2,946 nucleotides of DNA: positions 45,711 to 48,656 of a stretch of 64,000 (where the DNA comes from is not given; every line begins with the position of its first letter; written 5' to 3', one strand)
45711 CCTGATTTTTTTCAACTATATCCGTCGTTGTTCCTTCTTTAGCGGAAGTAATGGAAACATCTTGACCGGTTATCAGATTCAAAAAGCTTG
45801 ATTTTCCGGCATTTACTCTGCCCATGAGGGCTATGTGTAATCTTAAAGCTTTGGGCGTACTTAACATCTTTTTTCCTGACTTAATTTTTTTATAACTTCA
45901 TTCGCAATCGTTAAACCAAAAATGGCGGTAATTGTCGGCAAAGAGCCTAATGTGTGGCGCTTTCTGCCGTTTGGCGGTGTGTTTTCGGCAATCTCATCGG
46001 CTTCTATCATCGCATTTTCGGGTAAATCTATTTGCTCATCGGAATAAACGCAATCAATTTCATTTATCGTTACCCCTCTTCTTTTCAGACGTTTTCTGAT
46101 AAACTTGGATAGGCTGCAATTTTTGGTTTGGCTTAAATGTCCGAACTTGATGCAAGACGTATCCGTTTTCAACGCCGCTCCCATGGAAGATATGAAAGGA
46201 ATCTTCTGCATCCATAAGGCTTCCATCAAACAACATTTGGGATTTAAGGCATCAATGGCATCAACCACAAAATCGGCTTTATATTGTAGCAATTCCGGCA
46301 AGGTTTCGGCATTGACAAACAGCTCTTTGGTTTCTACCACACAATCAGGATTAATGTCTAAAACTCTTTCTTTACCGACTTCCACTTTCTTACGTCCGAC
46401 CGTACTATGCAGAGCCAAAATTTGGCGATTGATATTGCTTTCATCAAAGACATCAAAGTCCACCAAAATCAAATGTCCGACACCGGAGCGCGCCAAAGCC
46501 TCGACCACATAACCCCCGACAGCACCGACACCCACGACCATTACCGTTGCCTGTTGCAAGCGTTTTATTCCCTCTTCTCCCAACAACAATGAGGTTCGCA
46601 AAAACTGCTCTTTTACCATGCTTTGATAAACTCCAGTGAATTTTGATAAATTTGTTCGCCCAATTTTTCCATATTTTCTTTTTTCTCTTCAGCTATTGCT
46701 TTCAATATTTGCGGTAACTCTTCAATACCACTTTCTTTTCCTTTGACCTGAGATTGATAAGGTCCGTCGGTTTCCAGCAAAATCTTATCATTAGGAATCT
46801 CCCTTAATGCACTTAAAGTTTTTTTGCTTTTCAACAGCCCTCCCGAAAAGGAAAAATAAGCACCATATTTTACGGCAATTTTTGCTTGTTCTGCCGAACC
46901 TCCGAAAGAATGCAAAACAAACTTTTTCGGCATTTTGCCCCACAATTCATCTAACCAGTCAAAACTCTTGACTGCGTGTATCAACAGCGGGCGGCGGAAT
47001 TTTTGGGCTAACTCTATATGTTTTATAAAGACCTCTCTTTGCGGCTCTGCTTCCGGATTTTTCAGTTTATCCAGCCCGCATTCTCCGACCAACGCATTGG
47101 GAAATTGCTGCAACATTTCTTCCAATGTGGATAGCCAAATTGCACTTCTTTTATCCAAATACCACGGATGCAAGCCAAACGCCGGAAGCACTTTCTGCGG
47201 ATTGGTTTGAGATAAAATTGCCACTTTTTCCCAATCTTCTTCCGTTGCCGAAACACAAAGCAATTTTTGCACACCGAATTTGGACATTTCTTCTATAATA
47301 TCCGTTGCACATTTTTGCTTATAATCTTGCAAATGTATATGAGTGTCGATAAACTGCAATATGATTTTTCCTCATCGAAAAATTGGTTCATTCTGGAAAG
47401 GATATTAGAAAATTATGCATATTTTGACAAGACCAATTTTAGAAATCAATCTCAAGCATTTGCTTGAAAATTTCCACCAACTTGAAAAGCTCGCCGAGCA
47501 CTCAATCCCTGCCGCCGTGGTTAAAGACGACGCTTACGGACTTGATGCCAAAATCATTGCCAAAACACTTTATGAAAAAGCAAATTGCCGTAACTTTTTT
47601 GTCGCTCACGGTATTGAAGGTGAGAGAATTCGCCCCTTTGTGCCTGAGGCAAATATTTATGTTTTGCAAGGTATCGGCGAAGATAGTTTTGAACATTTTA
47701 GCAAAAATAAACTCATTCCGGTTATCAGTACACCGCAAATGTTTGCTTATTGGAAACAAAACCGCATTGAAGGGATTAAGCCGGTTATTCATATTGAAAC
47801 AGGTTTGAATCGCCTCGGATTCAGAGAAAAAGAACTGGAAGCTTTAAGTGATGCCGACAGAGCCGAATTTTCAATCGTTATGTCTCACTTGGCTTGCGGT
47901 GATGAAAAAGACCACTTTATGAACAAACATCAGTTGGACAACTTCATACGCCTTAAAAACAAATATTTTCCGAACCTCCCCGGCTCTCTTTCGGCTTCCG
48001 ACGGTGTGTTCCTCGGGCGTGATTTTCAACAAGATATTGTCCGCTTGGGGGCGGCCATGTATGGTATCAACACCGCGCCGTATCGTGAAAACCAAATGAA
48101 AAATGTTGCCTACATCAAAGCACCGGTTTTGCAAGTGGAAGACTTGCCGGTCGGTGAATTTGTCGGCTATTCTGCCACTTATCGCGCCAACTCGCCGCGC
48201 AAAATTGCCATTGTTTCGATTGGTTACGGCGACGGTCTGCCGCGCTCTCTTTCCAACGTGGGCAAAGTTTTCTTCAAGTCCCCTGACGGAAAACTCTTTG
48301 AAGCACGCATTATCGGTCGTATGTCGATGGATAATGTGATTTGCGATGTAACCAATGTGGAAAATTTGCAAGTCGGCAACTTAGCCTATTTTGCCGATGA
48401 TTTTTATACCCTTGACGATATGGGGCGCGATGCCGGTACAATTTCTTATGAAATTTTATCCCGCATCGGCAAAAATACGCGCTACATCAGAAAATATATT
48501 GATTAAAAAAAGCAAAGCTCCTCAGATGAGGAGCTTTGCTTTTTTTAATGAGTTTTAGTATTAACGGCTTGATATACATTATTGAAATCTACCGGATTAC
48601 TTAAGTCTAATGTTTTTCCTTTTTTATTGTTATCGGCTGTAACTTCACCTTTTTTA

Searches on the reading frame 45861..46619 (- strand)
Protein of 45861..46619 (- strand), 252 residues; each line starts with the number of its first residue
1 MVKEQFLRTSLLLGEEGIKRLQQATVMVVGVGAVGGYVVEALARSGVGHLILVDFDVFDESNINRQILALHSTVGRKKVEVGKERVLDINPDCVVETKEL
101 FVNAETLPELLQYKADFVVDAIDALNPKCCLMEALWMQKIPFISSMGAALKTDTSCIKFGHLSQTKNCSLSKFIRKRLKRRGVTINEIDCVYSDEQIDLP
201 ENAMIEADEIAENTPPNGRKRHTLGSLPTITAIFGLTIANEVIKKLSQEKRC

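Call 15: search_protein_families(library=pfam, proteins=[window:45861-46619:-], max_evalue=0.001)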
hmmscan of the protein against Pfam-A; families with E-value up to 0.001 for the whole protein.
window:45861-46619:- (252 aa): 1 family
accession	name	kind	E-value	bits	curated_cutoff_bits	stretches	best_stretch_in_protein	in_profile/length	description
PF00899.27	ThiF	-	1.6e-44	152.3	28.1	1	12-250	9-206/238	ThiF family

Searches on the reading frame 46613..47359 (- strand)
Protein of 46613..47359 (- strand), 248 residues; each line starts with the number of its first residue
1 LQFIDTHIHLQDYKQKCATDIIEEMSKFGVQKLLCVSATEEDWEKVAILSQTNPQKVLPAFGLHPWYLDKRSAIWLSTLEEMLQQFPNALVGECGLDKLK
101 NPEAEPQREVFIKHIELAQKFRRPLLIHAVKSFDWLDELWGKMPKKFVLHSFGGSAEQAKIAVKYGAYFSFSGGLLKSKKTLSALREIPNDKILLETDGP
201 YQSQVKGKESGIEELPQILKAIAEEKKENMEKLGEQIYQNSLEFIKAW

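Call 15: search_protein_families(library=pfam, proteins=[window:46613-47359:-], max_evalue=0.001)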
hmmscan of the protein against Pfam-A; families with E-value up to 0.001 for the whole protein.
window:46613-47359:- (248 aa): 1 family
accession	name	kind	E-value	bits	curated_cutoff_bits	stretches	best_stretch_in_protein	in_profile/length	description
PF01026.27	TatD_DNase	-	1.6e-55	188.7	27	1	4-244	1-251/253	TatD related DNase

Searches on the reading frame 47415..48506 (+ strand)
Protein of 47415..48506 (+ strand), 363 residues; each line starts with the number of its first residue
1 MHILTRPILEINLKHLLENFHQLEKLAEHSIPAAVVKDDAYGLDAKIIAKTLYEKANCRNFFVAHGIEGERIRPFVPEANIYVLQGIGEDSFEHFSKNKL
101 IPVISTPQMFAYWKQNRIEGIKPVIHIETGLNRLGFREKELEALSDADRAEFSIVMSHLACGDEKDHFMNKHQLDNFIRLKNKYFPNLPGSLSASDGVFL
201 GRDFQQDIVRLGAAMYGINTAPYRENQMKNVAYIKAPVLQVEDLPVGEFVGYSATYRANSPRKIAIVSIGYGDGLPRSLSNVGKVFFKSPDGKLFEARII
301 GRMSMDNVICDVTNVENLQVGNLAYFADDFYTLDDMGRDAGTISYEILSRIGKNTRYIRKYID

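Call 15: search_protein_families(library=pfam, proteins=[window:47415-48506:+], max_evalue=0.001)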
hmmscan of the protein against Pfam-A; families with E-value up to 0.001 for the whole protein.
window:47415-48506:+ (363 aa): 2 families
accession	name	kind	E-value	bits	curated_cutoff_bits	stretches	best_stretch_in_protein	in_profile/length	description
PF01168.26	Ala_racemase_N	-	1e-38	133.7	24.1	1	11-219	1-219/220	Alanine racemase, N-terminal domain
PF00842.27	Ala_racemase_C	-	2.2e-29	102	25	1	233-356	3-124/127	Alanine racemase, C-terminal domain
